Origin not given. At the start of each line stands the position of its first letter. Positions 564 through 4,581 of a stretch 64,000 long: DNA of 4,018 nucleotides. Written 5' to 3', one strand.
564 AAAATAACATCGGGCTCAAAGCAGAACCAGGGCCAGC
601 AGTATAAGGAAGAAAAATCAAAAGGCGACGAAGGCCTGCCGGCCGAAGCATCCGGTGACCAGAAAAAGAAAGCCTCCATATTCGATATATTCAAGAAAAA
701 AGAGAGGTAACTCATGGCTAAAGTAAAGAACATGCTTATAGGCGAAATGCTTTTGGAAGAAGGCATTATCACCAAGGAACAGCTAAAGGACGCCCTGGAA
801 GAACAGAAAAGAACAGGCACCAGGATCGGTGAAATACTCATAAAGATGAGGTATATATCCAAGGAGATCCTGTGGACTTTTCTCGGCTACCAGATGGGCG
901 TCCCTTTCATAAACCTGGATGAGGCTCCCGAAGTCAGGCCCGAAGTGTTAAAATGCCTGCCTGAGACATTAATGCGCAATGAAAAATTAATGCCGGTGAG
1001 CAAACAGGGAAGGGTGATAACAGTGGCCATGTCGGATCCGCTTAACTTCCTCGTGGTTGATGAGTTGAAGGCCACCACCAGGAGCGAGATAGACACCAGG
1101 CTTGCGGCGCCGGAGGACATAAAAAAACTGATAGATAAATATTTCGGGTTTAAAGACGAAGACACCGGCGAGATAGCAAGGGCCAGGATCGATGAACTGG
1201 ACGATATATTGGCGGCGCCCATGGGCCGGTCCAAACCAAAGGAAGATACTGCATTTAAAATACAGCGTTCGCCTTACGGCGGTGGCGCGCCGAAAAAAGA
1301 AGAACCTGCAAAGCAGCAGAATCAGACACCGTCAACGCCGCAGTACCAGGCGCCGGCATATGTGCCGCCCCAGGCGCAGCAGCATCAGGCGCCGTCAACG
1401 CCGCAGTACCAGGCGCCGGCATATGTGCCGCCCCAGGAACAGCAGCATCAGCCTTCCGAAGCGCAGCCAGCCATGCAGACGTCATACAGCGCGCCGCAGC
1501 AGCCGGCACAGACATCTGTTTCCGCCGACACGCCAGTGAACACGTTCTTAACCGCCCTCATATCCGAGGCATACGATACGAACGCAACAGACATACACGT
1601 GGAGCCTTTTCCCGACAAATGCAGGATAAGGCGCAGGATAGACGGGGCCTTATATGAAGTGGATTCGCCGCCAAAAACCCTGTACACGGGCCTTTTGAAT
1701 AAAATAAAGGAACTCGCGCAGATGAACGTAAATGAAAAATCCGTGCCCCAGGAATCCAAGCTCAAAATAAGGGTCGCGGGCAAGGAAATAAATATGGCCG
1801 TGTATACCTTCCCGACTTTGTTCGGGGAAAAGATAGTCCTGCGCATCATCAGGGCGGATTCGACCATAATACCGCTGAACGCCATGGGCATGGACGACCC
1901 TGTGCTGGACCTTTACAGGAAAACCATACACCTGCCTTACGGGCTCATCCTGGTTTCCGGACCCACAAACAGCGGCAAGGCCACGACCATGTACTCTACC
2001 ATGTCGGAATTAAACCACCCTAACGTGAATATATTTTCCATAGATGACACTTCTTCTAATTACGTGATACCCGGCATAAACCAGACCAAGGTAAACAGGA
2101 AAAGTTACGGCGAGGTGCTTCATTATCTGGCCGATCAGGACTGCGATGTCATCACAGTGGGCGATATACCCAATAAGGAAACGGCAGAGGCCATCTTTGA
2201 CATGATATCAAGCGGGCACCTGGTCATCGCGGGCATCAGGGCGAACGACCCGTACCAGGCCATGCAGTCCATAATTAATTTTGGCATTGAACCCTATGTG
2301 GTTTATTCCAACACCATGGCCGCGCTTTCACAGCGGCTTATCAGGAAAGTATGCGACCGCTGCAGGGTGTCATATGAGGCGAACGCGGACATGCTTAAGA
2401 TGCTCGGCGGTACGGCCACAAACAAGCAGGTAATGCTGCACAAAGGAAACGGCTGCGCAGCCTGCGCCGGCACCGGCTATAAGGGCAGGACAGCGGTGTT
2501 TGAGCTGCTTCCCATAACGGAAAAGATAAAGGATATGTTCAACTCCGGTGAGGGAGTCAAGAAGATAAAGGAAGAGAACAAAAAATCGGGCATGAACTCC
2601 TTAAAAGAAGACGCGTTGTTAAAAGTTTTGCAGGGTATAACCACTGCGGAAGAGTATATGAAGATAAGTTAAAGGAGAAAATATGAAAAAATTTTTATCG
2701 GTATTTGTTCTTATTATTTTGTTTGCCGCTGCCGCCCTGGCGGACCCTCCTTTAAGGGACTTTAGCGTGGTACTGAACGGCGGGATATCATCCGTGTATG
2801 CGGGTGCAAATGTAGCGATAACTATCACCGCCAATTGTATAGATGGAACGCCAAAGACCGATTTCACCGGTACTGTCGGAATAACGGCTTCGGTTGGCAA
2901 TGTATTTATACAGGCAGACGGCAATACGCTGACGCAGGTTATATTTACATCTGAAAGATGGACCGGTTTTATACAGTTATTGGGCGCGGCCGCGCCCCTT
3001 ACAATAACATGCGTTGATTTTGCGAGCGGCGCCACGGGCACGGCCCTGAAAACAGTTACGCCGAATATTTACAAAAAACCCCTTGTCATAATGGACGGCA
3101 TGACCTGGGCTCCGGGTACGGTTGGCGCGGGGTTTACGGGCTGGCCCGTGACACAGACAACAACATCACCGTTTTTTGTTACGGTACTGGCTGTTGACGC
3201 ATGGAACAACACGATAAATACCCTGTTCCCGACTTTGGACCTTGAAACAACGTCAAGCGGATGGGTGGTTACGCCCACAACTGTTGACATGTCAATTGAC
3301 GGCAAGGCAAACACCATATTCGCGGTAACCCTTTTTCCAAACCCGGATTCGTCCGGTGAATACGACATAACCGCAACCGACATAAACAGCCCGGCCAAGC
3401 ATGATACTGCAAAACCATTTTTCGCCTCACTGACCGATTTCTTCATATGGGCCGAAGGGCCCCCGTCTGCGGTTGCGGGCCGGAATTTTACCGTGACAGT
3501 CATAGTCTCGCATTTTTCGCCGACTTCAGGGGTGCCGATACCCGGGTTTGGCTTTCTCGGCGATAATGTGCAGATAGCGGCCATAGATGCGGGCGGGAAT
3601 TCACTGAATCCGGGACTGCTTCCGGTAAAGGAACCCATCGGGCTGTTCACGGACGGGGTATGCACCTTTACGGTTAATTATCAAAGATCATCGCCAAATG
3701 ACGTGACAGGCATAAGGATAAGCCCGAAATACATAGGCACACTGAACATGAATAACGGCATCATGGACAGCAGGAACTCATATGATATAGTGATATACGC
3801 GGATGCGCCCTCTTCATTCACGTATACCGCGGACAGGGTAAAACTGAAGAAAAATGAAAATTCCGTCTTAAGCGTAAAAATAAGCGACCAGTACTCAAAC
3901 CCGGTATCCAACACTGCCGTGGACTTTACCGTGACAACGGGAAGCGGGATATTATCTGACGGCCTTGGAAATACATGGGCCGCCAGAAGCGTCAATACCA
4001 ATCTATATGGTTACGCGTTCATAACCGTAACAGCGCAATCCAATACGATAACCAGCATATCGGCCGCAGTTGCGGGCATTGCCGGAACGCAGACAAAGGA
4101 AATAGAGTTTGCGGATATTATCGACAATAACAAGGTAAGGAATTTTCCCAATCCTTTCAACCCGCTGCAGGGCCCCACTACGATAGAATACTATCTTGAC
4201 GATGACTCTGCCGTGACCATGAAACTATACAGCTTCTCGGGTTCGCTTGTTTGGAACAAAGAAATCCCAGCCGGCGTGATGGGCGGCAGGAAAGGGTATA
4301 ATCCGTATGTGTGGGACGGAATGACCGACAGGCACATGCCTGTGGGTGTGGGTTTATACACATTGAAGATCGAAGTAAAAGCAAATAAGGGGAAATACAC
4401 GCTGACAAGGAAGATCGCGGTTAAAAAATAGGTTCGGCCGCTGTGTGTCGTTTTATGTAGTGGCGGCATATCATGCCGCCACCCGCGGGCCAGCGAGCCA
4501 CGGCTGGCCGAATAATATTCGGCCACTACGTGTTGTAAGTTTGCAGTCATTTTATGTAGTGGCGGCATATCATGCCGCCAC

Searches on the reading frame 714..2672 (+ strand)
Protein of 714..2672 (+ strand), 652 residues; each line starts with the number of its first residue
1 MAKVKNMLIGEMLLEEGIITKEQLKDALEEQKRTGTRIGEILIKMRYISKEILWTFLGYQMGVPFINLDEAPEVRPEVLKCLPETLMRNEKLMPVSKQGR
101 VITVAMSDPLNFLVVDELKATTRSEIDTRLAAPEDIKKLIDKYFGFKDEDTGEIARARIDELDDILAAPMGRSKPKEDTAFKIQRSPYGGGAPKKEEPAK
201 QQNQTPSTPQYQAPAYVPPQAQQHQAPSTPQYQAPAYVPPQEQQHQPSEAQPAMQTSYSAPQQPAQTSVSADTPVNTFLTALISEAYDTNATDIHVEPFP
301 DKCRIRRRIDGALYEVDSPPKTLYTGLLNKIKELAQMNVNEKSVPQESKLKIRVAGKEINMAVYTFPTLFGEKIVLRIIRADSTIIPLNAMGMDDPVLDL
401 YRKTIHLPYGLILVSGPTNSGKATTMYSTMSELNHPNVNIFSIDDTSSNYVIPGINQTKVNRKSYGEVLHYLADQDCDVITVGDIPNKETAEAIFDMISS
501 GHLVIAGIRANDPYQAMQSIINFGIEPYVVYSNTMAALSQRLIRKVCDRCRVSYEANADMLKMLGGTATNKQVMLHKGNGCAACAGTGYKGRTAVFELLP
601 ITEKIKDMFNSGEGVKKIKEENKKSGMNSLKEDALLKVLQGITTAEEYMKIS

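Call 29: search_protein_families(library=pfam, proteins=[window:714-2672:+], max_evalue=0.01)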
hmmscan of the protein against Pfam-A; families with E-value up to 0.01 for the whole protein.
window:714-2672:+ (652 aa): 2 families
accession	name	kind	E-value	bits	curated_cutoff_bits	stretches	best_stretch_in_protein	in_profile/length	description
PF00437.27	T2SSE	-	1.5e-82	277.6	24.9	1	272-649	5-369/370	Type II/IV secretion system protein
PF05157.20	MshEN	-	3.2e-17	62.7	23.1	1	62-148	2-88/90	MshEN domain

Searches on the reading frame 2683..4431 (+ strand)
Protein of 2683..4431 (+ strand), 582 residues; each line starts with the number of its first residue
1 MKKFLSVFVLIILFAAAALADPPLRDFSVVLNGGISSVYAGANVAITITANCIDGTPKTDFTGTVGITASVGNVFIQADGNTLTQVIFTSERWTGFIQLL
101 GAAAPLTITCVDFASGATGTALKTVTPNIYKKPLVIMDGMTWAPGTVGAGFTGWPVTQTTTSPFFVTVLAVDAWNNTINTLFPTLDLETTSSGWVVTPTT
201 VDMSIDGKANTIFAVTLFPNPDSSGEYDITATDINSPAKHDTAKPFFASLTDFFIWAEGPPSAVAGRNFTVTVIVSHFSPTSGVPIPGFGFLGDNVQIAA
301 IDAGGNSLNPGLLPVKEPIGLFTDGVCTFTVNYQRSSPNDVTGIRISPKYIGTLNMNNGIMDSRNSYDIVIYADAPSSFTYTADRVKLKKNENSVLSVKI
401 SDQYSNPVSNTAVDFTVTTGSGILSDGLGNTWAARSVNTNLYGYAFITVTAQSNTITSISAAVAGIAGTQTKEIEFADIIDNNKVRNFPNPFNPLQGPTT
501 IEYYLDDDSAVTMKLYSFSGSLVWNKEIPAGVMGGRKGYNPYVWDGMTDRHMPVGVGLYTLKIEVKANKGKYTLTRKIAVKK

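Call 29: search_protein_families(library=pfam, proteins=[window:2683-4431:+], max_evalue=0.01)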
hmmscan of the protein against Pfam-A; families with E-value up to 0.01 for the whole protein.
window:2683-4431:+ (582 aa): 3 families
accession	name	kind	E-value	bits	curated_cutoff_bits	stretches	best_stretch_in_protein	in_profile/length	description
PF09134.16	Invasin_D3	-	1e-06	29.6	33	1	375-477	3-96/98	Invasin, domain 3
PF13860.13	FlgD_ig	-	8.2e-05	23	27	1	497-566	10-76/79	FlgD Ig-like domain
PF02369.22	Big_1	-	0.003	18.1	34.9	1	378-476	3-92/93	Bacterial Ig-like domain (group 1)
